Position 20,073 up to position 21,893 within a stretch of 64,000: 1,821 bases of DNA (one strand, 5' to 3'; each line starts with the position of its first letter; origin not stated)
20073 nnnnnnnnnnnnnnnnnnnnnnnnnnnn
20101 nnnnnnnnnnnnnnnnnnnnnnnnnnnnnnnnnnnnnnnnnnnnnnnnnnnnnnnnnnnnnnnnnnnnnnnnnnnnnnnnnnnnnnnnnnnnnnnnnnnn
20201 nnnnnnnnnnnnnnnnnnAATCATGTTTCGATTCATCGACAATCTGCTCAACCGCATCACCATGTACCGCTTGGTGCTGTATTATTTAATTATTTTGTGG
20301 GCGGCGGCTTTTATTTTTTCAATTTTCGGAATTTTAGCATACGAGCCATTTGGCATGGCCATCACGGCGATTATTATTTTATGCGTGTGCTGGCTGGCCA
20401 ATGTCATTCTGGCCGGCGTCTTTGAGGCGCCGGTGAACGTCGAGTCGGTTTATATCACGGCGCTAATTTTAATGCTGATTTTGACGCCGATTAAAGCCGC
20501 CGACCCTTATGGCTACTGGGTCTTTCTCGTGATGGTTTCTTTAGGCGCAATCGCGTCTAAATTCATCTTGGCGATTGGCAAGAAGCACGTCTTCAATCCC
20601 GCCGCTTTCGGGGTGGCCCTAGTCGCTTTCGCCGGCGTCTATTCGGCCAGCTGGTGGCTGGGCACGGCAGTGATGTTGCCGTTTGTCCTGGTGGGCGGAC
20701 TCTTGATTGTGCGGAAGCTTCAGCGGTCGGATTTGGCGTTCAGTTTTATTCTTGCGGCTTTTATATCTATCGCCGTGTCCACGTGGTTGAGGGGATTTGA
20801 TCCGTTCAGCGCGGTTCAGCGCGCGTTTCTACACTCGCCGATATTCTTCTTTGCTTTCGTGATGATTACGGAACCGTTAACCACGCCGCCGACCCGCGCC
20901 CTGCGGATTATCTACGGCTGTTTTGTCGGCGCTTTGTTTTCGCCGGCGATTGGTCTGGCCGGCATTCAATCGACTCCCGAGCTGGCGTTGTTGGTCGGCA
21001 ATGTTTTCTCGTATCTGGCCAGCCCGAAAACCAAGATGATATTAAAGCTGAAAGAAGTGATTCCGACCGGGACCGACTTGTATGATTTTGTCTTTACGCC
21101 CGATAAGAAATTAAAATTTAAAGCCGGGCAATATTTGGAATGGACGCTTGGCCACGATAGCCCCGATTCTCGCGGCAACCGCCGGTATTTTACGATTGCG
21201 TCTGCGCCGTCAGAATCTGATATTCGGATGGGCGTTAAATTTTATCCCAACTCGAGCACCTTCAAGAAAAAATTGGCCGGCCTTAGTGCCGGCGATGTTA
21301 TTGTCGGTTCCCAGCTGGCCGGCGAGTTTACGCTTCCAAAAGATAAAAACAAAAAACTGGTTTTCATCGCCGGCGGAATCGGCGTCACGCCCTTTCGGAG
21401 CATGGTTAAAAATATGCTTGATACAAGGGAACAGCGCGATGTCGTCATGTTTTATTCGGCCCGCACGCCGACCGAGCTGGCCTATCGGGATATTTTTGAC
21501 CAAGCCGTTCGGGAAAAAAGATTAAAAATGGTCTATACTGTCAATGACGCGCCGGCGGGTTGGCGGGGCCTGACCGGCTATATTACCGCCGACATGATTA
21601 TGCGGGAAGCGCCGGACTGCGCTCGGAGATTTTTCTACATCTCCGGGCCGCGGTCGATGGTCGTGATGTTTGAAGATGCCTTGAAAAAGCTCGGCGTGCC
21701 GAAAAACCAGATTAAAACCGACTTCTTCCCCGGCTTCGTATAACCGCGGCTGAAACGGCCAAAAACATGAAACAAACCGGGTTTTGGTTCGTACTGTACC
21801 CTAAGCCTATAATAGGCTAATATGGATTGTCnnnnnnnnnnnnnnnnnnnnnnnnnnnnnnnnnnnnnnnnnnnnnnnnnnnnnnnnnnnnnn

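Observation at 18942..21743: Flavin-transfer electron module (exported FMN_bind protein with DxxSGAT site, ApbE flavin transferase, membrane-embedded FNR-like reductase), sandwiched between two paralogous MacAB-type efflux operons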

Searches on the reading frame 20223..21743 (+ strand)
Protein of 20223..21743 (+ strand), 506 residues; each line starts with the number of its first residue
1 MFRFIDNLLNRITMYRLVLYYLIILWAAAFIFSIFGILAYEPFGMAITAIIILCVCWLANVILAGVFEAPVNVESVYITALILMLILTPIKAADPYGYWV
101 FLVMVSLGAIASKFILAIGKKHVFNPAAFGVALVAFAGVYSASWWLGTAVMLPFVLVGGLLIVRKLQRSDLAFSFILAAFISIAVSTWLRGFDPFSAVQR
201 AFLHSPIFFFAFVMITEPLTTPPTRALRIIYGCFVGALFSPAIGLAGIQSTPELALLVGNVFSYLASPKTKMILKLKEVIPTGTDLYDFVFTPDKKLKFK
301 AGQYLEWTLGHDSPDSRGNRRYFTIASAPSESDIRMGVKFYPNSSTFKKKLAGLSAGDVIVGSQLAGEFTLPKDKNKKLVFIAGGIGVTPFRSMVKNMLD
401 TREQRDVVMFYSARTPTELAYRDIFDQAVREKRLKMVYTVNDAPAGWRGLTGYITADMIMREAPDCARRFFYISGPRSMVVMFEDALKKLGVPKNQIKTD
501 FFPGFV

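Call 3: search_protein_families(library=pfam, proteins=[window:20223-21743:+], max_evalue=0.01)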
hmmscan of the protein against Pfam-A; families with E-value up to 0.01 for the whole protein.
window:20223-21743:+ (506 aa): 4 families
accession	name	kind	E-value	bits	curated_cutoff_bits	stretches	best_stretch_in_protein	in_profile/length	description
PF00175.26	NAD_binding_1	-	4.6e-19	69.5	22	1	381-482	1-106/109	Oxidoreductase NAD-binding domain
PF03116.20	NQR2_RnfD_RnfE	-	2e-06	27.8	27.7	1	146-264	170-284/296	NQR2, RnfD, RnfE family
PF08030.17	NAD_binding_6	-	0.00085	19.9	22.2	1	378-433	3-64/156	Ferric reductase NAD binding domain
PF00970.30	FAD_binding_6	-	0.0046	17.7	21.1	1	273-360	3-88/99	Oxidoreductase FAD-binding domain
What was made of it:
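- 20223..21035 (+): RnfD/NqrB-like membrane domain of the fusion protein (aa 1-271): 10 TM helices, N-in/C-in; FNPA (aa 124), truncated outer loop YSASWW (aa 140-145) in place of the FMN-Thr loop, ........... (aa 214-224, equivalent to RnfD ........). PF03116 27.8 bits against GA 27.7 (call 3).
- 21036..21743 (+): Cytoplasmic FNR-type FAD/NAD(P)H domain of the fusion protein (aa 272-506): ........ (aa 320), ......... (aa 383), YISGP (aa 472). PF00175 4.6e-19 and weak PF00970 (call 3).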

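Call 4: search_protein_families(library=ncbifam, proteins=[window:20223-21743:+], max_evalue=0.01)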
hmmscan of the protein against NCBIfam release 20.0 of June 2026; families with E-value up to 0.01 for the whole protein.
window:20223-21743:+ (506 aa): 27 families (the best 25 are shown)
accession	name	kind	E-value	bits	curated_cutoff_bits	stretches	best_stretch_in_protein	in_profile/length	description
NF009805.0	PRK13289.1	equivalog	1.9e-26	93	432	1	289-502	172-392/399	NO-inducible flavohemoprotein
NF005963.0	PRK08051.1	equivalog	2.1e-24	86.1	230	1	274-502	6-230/233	NAD(P)H-flavin reductase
NF007964.0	PRK10684.1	equivalog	5.3e-22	78.2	383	1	294-502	32-237/333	NADH oxidoreductase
NF058606.1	GlBtMonoRdsGbcB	equivalog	3.9e-21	75.4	500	1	275-494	17-239/362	glycine betaine monooxygenase reductase subunit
NF045803.1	MethMoxFADbindMmoC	equivalog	9.7e-17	60.7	500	1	294-500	135-338/343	aromatic/alkene monooxygenase hydroxylase FAD-binding subunit MmoC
TIGR02160.1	PA_CoA_Oxy5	hypoth_equivalog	5e-16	58.4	420.8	1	296-502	30-241/352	1,2-phenylacetyl-CoA epoxidase subunit PaaE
NF052252.1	flav_redu_LuxG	exception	1e-15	57.6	340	1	275-496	4-223/232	flavin mononucleotide reductase LuxG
TIGR01941.1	nqrF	equivalog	2.9e-15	56.1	295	1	325-502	227-403/405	NADH:ubiquinone reductase (Na(+)-transporting) subunit F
NF040810.1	BenC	equivalog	1.8e-14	53.6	430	1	293-497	128-325/333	benzoate 1,2-dioxygenase electron transfer component BenC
NF008822.0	PRK11872.1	equivalog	8.9e-14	51.2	402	1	293-497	131-330/341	anthranilate 1,2-dioxygenase electron transfer component AntC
NF000796.0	PRK00054.1-1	equivalog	6.5e-10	38.7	224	1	273-489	5-191/254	dihydroorotate dehydrogenase electron transfer subunit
TIGR02911.1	sulfite_red_B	equivalog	4.7e-08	32.5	288.6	1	368-498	91-220/261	anaerobic sulfite reductase subunit AsrB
NF040830.1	sulfhyd_ShyC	equivalog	1.6e-07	30.8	600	1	315-425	48-157/288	NAD(P)-dependent hydrogenase/sulfhydrogenase 2 subunit gamma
NF006220.0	PRK08345.1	subfamily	2.1e-07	30.5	395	1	349-479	85-228/294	cytochrome-c3 hydrogenase subunit gamma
NF008178.0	PRK10926.1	equivalog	4e-07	29.5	390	1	298-432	30-162/248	ferredoxin--NADP(+) reductase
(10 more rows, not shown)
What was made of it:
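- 21036..21743 (+): NCBIfam hits to flavohemoprotein, Fre and NqrF reductase domains (call 4).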

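Call 10: find_homologous_proteins(query=window:20223-21743:+, max_evalue=0.00001)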
Query window:20223-21743:+ (506 aa): 7555 proteins with E <= 0.00001 among 8000 candidates; the best 120 are listed.
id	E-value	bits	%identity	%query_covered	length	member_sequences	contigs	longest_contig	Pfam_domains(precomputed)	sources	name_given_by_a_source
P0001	0.0e+0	1126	100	100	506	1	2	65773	PF00175.27,PF03116.21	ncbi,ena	-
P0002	9.7e-296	999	88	100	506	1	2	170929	PF00175.27,PF03116.21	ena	-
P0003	7.7e-285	964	85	100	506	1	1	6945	PF00175.27,PF03116.21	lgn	-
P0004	5.3e-216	736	64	100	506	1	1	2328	PF00175.27,PF03116.21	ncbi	-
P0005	2.8e-212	724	66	97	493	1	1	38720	PF00175.27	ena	-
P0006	1.8e-194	665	59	100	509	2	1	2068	PF00175.27,PF03116.21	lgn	-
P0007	1.5e-193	662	59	100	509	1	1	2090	PF00175.27,PF03116.21,PF08030.18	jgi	jgi:ferredoxin-NADP reductase/Na+-translocating ferredoxin:NAD+ oxidoreductase RnfD subunit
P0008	6.3e-190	650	58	100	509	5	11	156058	PF00175.27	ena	-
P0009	9.5e-190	650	58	99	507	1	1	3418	PF00175.27,PF03116.21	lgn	-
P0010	2.5e-189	649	60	100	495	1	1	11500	PF00175.27,PF03116.21,PF00970.31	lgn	-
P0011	1.2e-188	646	57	100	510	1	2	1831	PF00175.27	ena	-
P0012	1.2e-187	643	58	100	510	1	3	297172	PF00175.27,PF03116.21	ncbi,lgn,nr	ncbi:MAG: RnfABCDGE type electron transport complex subunit D [Patescibacteria group bacterium]|nr:R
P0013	3.3e-187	642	58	100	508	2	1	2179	PF00175.27,PF03116.21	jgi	jgi:ferredoxin-NADP reductase/Na+-translocating ferredoxin:NAD+ oxidoreductase RnfD subunit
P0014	4.0e-187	641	57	100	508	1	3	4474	PF00175.27,PF03116.21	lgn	-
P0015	2.1e-186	639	57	100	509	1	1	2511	PF00175.27,PF03116.21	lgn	-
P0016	2.6e-186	639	58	100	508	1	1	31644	PF00175.27,PF03116.21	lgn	-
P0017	3.6e-186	638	61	97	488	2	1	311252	PF00175.27,PF03116.21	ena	-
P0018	5.8e-186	637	56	97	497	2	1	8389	PF00175.27,PF03116.21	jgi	jgi:ferredoxin-NADP reductase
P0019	5.9e-186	637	59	100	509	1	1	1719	PF00175.27,PF03116.21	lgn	-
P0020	8.9e-186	637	56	100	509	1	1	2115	PF00175.27,PF03116.21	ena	-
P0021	1.0e-185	637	56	100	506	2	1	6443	PF00175.27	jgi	-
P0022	2.0e-185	636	57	100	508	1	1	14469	PF00175.27,PF03116.21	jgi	jgi:glycine betaine catabolism B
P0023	5.5e-185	634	59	99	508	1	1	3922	PF00175.27,PF03116.21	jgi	jgi:ferredoxin-NADP reductase/Na+-translocating ferredoxin:NAD+ oxidoreductase RnfD subunit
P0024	9.9e-185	633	57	100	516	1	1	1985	PF00175.27,PF03116.21,PF00970.31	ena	-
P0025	1.2e-184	633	56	99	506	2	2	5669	PF00175.27,PF03116.21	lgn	-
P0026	3.9e-184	631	57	100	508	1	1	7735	PF00175.27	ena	-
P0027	4.1e-184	631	60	99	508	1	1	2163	PF00175.27,PF03116.21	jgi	jgi:ferredoxin-NADP reductase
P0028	4.8e-184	631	57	100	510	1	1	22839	PF00175.27,PF03116.21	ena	-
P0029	6.4e-184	631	56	100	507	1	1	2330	PF00175.27,PF03116.21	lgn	-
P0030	8.6e-184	630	57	100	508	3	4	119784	PF00175.27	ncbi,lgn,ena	-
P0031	1.1e-183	630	58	97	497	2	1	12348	PF00175.27,PF03116.21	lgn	-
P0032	1.2e-183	630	56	100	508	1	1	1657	PF00175.27,PF03116.21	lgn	-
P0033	1.2e-183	630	58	97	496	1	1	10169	PF00175.27,PF03116.21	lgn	-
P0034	2.1e-183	629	56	100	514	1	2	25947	PF00175.27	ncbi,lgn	-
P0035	2.5e-183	629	57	100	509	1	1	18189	PF00175.27,PF03116.21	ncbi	-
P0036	2.7e-183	629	56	100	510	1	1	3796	PF00175.27,PF03116.21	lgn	-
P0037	5.6e-183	628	56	100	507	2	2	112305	PF00175.27,PF03116.21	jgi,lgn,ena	-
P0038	6.6e-183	627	57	100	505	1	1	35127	PF00175.27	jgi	jgi:ferredoxin-NADP reductase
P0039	9.6e-183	627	57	100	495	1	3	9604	PF00175.27,PF03116.21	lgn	-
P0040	1.5e-182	626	59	99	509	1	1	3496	PF00175.27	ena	-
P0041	2.1e-182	626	56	100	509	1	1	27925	PF00175.27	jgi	jgi:glycine betaine catabolism B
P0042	2.2e-182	626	55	100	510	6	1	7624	PF00175.27,PF03116.21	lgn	-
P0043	2.9e-182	625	58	97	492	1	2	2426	PF00175.27,PF03116.21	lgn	-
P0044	3.2e-182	625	56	100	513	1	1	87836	PF00175.27,PF03116.21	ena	-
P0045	4.1e-182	625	56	100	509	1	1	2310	PF00175.27,PF03116.21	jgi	jgi:ferredoxin-NADP reductase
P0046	5.1e-182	624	57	99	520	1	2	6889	PF00175.27,PF03116.21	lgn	-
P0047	6.1e-182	624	58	99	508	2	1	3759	PF00175.27,PF03116.21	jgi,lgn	jgi:ferredoxin-NADP reductase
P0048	7.4e-182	624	56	100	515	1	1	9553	PF00175.27,PF03116.21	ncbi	-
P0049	1.3e-181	623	56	100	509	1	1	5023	PF00175.27,PF03116.21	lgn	-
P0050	1.3e-181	623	57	100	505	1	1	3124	PF00175.27,PF03116.21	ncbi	-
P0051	1.3e-181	623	56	100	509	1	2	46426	PF00175.27,PF03116.21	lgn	-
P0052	1.4e-181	623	56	100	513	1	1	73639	PF00175.27,PF03116.21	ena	-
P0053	2.5e-181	622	57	100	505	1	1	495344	PF00175.27,PF03116.21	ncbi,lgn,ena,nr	ncbi:MAG: hypothetical protein G01um101413_470 [Parcubacteria group bacterium Gr01-1014_13]|nr:MAG: 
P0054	3.0e-181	622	56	100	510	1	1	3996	PF00175.27,PF03116.21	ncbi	-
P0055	3.4e-181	622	55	100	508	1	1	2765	PF00175.27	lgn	-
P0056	5.9e-181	621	57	99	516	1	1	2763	PF00175.27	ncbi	-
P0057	5.9e-181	621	55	100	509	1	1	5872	PF00175.27,PF03116.21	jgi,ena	-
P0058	7.0e-181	621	55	100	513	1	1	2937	PF00175.27,PF03116.21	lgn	-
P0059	9.2e-181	620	55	99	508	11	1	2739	PF00175.27,PF00970.31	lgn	-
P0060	1.1e-180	620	56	100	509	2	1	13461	PF00175.27,PF03116.21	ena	-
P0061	1.2e-180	620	56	99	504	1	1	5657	PF00175.27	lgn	-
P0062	1.5e-180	620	55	100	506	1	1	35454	PF00175.27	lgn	-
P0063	1.5e-180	620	55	100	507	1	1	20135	PF00175.27,PF03116.21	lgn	-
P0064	2.1e-180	619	56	100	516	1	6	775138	PF00175.27,PF03116.21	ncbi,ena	-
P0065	2.2e-180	619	55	100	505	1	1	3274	PF00175.27,PF03116.21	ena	-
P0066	2.5e-180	619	55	100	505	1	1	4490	PF00175.27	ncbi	-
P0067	3.1e-180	619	54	100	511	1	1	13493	PF00175.27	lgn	-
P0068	3.4e-180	618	57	100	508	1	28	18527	PF00175.27,PF03116.21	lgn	-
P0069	5.1e-180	618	56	100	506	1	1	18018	PF00175.27,PF03116.21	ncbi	-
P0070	5.2e-180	618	57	100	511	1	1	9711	PF00175.27,PF03116.21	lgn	-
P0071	6.8e-180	617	56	100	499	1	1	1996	PF00175.27,PF03116.21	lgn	-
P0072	7.9e-180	617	58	100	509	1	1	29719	PF00175.27,PF03116.21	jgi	jgi:ferredoxin-NADP reductase/Na+-translocating ferredoxin:NAD+ oxidoreductase RnfD subunit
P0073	8.0e-180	617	56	100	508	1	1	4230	PF00175.27,PF03116.21,PF00970.31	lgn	-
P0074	8.6e-180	617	56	97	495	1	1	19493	PF00175.27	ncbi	-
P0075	8.7e-180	617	56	100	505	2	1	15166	PF00175.27,PF03116.21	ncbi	-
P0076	9.4e-180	617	56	100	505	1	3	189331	PF00175.27,PF03116.21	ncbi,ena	-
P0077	1.1e-179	617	54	100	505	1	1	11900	PF00175.27,PF03116.21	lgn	-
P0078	1.1e-179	617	56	100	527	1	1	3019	PF00175.27,PF03116.21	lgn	-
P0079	1.3e-179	617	55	100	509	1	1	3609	PF00175.27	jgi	-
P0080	1.4e-179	616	56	99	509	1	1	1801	PF00175.27,PF03116.21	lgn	-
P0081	2.0e-179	616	56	100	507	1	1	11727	PF00175.27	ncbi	-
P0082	2.2e-179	616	55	100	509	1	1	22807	PF00175.27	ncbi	-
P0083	2.7e-179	615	56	100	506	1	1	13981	PF00175.27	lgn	-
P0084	2.8e-179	615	55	100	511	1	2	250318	PF00175.27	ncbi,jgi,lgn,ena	-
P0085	3.4e-179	615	54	100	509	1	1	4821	PF00175.27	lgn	-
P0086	3.4e-179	615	55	99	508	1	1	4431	PF00175.27,PF03116.21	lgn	-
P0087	8.9e-179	614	56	100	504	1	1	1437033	PF00175.27,PF03116.21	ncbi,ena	-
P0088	9.0e-179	614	57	97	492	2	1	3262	PF00175.27,PF03116.21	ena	-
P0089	9.8e-179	614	55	100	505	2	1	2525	PF00175.27,PF03116.21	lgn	-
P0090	1.0e-178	613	56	100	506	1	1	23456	PF00175.27,PF03116.21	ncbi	-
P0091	1.2e-178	613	54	100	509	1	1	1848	PF00175.27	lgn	-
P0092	1.3e-178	613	56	100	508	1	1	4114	PF00175.27,PF03116.21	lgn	-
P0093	1.3e-178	613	55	100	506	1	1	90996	PF00175.27,PF03116.21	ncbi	ncbi:MAG: RnfABCDGE type electron transport complex subunit D [Chloroflexota bacterium]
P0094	1.4e-178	613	56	97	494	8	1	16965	PF00175.27,PF03116.21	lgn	-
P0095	1.7e-178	613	56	100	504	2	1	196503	PF00175.27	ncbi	-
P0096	1.7e-178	613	56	99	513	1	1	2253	PF00175.27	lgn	-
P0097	1.8e-178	613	55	100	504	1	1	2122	PF00175.27,PF03116.21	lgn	-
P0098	2.0e-178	613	56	100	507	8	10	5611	PF00175.27,PF03116.21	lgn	-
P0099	2.1e-178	612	55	100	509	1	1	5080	PF00175.27,PF03116.21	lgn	-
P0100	2.1e-178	612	56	100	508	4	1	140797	PF00175.27,PF03116.21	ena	-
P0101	2.2e-178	612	55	100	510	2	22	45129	PF00175.27,PF03116.21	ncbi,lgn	-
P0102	2.9e-178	612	57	99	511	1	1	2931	PF00175.27,PF03116.21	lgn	-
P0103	3.6e-178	612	56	100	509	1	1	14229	PF00175.27,PF03116.21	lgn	-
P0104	4.3e-178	611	57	99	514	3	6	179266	PF00175.27,PF03116.21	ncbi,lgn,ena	-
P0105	4.9e-178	611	55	99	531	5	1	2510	PF00175.27,PF03116.21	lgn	-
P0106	5.1e-178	611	55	100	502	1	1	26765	PF00175.27,PF03116.21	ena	-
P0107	7.6e-178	611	54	100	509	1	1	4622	PF00175.27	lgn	-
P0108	7.9e-178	611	56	100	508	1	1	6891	PF00175.27,PF03116.21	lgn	-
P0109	8.9e-178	610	54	100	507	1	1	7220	PF00175.27,PF03116.21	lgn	-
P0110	9.2e-178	610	54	100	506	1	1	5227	PF00175.27,PF03116.21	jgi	jgi:ferredoxin-NADP reductase/Na+-transporting NADH:ubiquinone oxidoreductase subunit NqrB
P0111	9.4e-178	610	56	100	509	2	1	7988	PF00175.27,PF03116.21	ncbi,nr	ncbi:TPA: oxidoreductase [Candidatus Taylorbacteria bacterium]|nr:oxidoreductase [Candidatus Taylorb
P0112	9.8e-178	610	54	100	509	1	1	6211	PF00175.27,PF03116.21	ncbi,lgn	-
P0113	1.1e-177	610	57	97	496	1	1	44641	PF00175.27,PF03116.21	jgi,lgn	-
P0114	1.1e-177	610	55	100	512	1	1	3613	PF00175.27,PF03116.21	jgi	jgi:ferredoxin-NADP reductase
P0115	1.2e-177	610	57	97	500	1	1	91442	PF00175.27,PF03116.21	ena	-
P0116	1.3e-177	610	55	100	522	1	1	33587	PF00175.27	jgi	jgi:ferredoxin-NADP reductase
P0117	1.3e-177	610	54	100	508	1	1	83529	PF00175.27,PF03116.21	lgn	-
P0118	1.5e-177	610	56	100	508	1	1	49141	PF00175.27,PF03116.21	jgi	jgi:ferredoxin-NADP reductase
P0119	2.0e-177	609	56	100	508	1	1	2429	PF00175.27,PF03116.21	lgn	-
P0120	2.6e-177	609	54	99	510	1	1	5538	PF00175.27,PF03116.21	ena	-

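Call 12: find_related_loci(query=A1, collection=genome_contigs, flank=8000)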
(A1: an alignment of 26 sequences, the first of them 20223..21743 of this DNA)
Query A1 (506 aa) in genome_contigs; peptide patterns used: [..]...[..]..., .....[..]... (x = any residue, [..] = any of these).
600 stretches matched a pattern (row limit reached: there are more); 460 encode a relative of the query (tblastn E <= 1e-3); the best 80 are kept; 80 distinct loci.
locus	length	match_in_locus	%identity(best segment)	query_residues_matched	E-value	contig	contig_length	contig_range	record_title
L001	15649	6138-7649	55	1-506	0e+0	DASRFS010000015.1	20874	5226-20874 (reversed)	MAG TPA_asm: Patescibacteria group bacterium isolate SMAG_U10038 k141_1689002, whole genome shotgun sequence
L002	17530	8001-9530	54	1-506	0e+0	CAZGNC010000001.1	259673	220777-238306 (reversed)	MAG TPA_asm: uncultured Candidatus Saccharibacteria bacterium isolate SRP292972_co1_17 genome assembly, contig: NODE_62_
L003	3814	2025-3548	54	1-505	0e+0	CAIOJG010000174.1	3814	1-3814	MAG: Candidatus Magasanikbacteria bacterium isolate AM_bin-3693 genome assembly, contig: bin-3693:174/190, whole genome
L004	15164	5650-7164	53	1-505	6e-178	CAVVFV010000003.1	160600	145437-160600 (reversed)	MAG: Candidatus Falkowbacteria bacterium isolate MFD01188.bin.1.43 genome assembly, contig: contig_22778, whole genome s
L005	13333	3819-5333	52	1-505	2e-176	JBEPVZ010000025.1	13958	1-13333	MAG: Candidatus Daviesbacteria bacterium isolate 22E.vamb.044 NODE_3802_length_13958_cov_6.964900, whole genome shotgun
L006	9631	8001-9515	53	1-505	2e-172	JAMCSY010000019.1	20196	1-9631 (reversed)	MAG: Patescibacteria group bacterium isolate FK_Sedi_A_Bin.193 NODE_6037_length_20196_cov_13.1712, whole genome shotgun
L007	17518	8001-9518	50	1-506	4e-172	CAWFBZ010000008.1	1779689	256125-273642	MAG: uncultured Chloroflexia bacterium isolate MFD02416.bin.2.106 genome assembly, contig: contig_15582, whole genome sh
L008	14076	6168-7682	53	1-505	2e-171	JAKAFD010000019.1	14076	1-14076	MAG: bacterium isolate WY1.bin77 NODE_6724_length_14076_cov_3.143093, whole genome shotgun sequence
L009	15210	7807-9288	53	1-505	1e-170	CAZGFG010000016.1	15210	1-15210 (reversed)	MAG TPA_asm: uncultured Gammaproteobacteria bacterium isolate binchicken_co125_1135 genome assembly, contig: NODE_7891_l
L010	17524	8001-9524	55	1-505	2e-170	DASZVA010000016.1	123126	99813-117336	MAG TPA_asm: Candidatus Peribacteraceae bacterium isolate SMAG_U6119 k141_573465, whole genome shotgun sequence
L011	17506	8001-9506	55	3-506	2e-167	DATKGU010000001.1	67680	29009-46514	MAG TPA_asm: Candidatus Paceibacterota bacterium isolate SMAG_U14559 k141_72001, whole genome shotgun sequence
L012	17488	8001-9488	52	1-506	7e-167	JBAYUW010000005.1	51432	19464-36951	MAG: Candidatus Paceibacterota bacterium isolate SO_2016_LW3_45 scaffold00970_LW162_2016, whole genome shotgun sequence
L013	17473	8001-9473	51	5-506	2e-166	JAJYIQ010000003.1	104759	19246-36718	MAG: bacterium isolate DBS2-1.bin128 NODE_321_length_104759_cov_14.657093, whole genome shotgun sequence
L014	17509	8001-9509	52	3-506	2e-165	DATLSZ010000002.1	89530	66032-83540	MAG TPA_asm: Candidatus Acidiferrales bacterium isolate SMAG_U13943 k141_94805, whole genome shotgun sequence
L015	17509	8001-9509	51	1-504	1e-164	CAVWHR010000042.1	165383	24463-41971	MAG: uncultured Chloroflexia bacterium isolate MFD01299.bin.2.145 genome assembly, contig: contig_7612, whole genome sho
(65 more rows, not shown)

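Call 17: predict_structure(alignment_id=A1)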
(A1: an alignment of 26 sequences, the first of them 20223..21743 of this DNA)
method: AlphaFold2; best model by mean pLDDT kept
length: 506 residues; sequences in the alignment: 26
mean_pLDDT: 81.0   pTM: 0.76
mean pLDDT of the five models: 81.0, 80.0, 79.0, 78.9, 77.3
residues with pLDDT >= 90: 121; 70-90: 295; 50-70: 78; < 50: 12
segments of 3 or more residues with pLDDT < 50: 314-319, 503-506
pLDDT, mean of each block of 10 residues (from residue 1): 69 77 91 85 85 90 75 78 78 75 87 68 70 68 73 90 84 92 89 90 87 76 79 85 55 73 70 87 88 86 73 48 81 87 71 85 72 91 87 93 92 89 93 92 87 87 91 83 87 86 45
secondary structure, 60 per line:
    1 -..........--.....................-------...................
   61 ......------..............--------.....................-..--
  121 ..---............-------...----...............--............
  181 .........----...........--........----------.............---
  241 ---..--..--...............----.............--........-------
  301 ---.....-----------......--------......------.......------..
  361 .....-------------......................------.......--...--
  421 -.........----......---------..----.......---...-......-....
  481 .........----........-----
elements in order: H2-11 H14-34 H42-66 H73-86 H95-115 H126-137 H152-166 H169-189 H194-204 H207-214 H225-237 H252-266 E271-283 E286-293 E304-308 E320-325 E334-339 H346-352 E359-365 E379-384 H385-400 E407-413 H422-430 E435-440 H456-462 E470-475 H477-489 E497-501
